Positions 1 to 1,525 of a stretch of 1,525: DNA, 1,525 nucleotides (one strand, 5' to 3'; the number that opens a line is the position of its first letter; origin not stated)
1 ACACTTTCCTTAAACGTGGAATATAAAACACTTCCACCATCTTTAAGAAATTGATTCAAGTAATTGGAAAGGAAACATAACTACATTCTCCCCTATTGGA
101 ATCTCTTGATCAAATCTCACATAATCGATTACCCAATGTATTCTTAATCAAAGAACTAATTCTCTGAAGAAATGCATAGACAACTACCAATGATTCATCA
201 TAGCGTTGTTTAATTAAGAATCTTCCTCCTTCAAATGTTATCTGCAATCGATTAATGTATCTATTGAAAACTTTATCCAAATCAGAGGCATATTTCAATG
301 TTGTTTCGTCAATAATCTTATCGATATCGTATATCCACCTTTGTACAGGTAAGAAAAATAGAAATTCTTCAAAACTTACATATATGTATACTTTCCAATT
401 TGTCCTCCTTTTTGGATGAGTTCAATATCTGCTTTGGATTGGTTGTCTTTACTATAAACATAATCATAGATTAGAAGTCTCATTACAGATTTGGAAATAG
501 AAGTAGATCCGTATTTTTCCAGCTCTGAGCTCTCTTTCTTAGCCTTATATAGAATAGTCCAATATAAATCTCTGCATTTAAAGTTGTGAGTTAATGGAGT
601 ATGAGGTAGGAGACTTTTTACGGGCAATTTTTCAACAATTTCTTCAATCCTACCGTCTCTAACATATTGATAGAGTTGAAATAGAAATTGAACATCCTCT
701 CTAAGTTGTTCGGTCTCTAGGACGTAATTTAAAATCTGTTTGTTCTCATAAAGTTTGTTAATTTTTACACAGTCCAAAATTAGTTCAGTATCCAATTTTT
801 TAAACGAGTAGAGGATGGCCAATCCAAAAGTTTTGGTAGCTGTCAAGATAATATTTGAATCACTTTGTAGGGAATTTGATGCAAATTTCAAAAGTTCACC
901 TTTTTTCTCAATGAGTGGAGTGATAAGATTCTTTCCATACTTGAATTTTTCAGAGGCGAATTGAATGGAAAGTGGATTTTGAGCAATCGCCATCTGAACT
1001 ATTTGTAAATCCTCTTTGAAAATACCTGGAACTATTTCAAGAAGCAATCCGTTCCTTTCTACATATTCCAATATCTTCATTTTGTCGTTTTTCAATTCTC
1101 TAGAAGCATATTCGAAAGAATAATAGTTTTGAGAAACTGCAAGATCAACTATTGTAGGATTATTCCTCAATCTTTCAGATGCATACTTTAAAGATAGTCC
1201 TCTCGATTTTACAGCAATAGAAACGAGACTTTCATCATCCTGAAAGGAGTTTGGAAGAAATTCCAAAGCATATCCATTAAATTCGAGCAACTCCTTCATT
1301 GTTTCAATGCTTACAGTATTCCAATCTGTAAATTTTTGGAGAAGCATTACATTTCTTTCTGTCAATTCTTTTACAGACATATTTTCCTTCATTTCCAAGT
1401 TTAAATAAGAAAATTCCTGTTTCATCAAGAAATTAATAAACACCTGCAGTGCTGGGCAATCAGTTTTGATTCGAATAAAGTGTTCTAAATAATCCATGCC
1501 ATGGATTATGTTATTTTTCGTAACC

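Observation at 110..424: Small ORF downstream of the DUF4116 gene is a diverged YAS-repeat unit, possibly a fission or frameshift product or gene remnant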

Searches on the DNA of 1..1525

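Call 39: search_rna_families(source=window, threshold=evalue, max_evalue=1)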
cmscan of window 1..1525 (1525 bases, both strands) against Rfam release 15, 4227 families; matches with E-value up to 1: 0.
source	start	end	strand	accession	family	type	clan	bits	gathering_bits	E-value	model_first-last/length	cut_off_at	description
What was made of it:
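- Tried and rejected: At E <= 1 on both strands there was no match (call 39).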

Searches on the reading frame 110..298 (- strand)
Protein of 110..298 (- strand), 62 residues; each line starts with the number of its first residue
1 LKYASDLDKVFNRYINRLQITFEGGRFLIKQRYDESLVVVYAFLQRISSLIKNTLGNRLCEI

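Call 5: search_protein_families(library=pfam, proteins=[window:110-298:-], max_evalue=10)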
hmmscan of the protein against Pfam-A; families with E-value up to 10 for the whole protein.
window:110-298:- (62 aa): 1 family
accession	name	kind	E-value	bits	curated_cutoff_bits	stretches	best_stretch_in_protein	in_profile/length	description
PF12221.13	HflK_N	-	0.28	11.6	22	1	5-25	24-44/44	Bacterial membrane protein N terminal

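Call 7: find_encoding_contigs(protein=window:110-298:-, flank=10000, max_places=10)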
Protein window:110-298:- (62 aa): no gene with exactly this product is on record in the collection.

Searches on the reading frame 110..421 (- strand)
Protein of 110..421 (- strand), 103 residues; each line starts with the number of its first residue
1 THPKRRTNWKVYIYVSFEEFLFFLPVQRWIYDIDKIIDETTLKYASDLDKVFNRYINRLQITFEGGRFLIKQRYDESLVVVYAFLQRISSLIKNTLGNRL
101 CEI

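Call 5: search_protein_families(library=pfam, proteins=[window:110-421:-], max_evalue=10)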
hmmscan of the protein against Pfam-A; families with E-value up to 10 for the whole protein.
window:110-421:- (103 aa): 0 families

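Call 19: search_protein_representatives(protein=window:110-421:-)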
Query: 103 residues. Proteins with E-value up to 0.001 (for the whole library): 3; up to 1e-10: 3; up to 1e-30: 1. The best 3 are listed.
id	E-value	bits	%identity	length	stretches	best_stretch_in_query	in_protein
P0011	5.1e-40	151.9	45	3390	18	36-62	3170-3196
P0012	1.1e-21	93.0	92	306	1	42-94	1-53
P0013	1.5e-18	83.0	33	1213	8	16-59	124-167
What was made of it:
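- Tried and rejected: Full-library HMMER search with the 103-aa frame (call 19).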

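Call 22: find_encoding_contigs(protein=P0012, flank=10000, max_places=10)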
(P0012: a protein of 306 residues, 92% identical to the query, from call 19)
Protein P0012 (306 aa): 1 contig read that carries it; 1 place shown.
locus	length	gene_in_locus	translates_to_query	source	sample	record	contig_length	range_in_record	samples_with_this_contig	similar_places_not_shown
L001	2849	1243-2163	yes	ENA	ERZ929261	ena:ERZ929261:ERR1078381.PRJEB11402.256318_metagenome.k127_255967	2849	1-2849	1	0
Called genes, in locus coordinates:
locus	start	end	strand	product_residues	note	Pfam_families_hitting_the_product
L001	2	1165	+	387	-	?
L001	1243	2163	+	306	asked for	PF00069:Pkinase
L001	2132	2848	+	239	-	?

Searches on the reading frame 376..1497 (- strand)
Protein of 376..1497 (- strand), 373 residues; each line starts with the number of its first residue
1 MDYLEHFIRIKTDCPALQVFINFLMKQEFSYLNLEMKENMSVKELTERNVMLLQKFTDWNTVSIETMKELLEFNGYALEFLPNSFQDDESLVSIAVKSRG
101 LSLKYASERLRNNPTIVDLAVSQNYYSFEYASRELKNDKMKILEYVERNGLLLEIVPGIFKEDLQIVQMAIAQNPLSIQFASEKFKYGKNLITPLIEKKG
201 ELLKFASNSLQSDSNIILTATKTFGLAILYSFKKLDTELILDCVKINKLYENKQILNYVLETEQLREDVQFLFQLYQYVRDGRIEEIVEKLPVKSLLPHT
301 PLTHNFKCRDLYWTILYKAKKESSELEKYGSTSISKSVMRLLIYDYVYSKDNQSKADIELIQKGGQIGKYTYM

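Call 5: search_protein_families(library=pfam, proteins=[window:376-1497:-], max_evalue=10)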
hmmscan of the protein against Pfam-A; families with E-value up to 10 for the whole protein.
window:376-1497:- (373 aa): 3 families
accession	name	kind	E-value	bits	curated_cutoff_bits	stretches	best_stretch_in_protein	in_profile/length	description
PF13475.11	DUF4116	-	6.6e-40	134.9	24.9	4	88-136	1-49/49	Domain of unknown function (DUF4116)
PF15592.11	Imm41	-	0.21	12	26.9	0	239-271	79-111/112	Immunity protein 41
PF19184.5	DUF5866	-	0.92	9.7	25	1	100-150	9-63/74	Family of unknown function (DUF5866)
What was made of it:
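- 808..1305 (-): DUF4116 (PF13475) repeat array, aa 65-230 of the ORF. Pfam E = 6.6e-40 (call 5).
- Checked: The large ORF is DUF4116, E = 6.6e-40 with 4 stretches (call 5).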

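Call 6: find_encoding_contigs(protein=window:376-1497:-, flank=10000, max_places=10)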
Protein window:376-1497:- (373 aa): no gene with exactly this product is on record in the collection.
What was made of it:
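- Tried and rejected: Looking up both window proteins in the assembly collection found nothing on record (calls 6, 7).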

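Call 8: find_homologous_proteins(query=window:376-1497:-)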
Query window:376-1497:- (373 aa): 10 proteins with E <= 0.001 among 2577 candidates.
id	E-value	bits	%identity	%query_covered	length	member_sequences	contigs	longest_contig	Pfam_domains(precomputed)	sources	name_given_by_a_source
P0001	1.7e-210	716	100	90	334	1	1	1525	PF13475.12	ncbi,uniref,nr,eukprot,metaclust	ncbi:predicted protein [Naegleria gruberi]|uniref:Predicted protein n=1 Tax=Naegleria gruberi TaxID=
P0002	1.2e-33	135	31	62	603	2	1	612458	PF13475.12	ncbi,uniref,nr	ncbi:hypothetical protein FDP41_009867 [Naegleria fowleri]|uniref:DUF4116 domain-containing protein 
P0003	3.5e-28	117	27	49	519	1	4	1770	PF13475.12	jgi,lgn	-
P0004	3.9e-20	90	29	57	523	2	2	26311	PF13475.12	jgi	jgi:hypothetical protein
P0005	4.2e-19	87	23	53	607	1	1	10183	PF13475.12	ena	-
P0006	2.7e-18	84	34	43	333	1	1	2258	PF13475.12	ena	-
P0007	1.4e-6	46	28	30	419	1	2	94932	PF13475.12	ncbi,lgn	-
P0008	1.7e-4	39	23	43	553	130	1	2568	PF04002.21,PF13475.12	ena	-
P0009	3.5e-4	38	28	35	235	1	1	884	PF13475.12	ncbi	-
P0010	6.5e-4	37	23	43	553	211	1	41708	PF04002.21,PF13475.12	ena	-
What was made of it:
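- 380..1525 (-): Exon 1 fragment, open at the scaffold end. It encodes ............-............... plus the first two bases (AT) of a split Met codon. The ATG at 1497 is internal, not the true start. P0001 is 100% identical (call 8).
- Closest known: DUF4116. Different: Here the repeats are fused to a protein-kinase domain, which none of the other DUF4116 homologues returned had (call 8).
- P0001, 'predicted protein [Naegleria gruberi]', is 100% identical and its longest contig is 1525 bp, the window's own length (call 8).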

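Call 36: find_encoding_contigs(protein=P0002, flank=10000, max_places=2)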
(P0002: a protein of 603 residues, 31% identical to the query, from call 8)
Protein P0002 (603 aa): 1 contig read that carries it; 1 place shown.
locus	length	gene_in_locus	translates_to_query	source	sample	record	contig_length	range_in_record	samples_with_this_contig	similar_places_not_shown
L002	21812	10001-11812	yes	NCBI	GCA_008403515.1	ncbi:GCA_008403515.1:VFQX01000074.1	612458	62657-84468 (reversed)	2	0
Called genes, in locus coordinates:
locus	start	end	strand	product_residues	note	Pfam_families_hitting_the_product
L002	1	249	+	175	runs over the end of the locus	PF13637:Ank_4 (weak)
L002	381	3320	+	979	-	PF25390:WD40_RLD, PF00415:RCC1 (weak), PF13540:RCC1_2, PF25024:EGF_TEN, PF07974:EGF_2 (faint), PF23106:EGF_Teneurin (faint), PF23301:EGF_PEAR1L (faint)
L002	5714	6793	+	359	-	-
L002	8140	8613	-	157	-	-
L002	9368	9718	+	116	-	PF13499:EF-hand_7 (weak), PF00036:EF-hand_1 (weak), PF13405:EF-hand_6 (weak)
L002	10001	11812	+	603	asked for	PF13475:DUF4116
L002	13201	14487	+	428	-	-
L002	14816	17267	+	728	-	PF18383:IFT81_CH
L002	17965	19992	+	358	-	PF00503:G-alpha, PF00025:Arf (weak)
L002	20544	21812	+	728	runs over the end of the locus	-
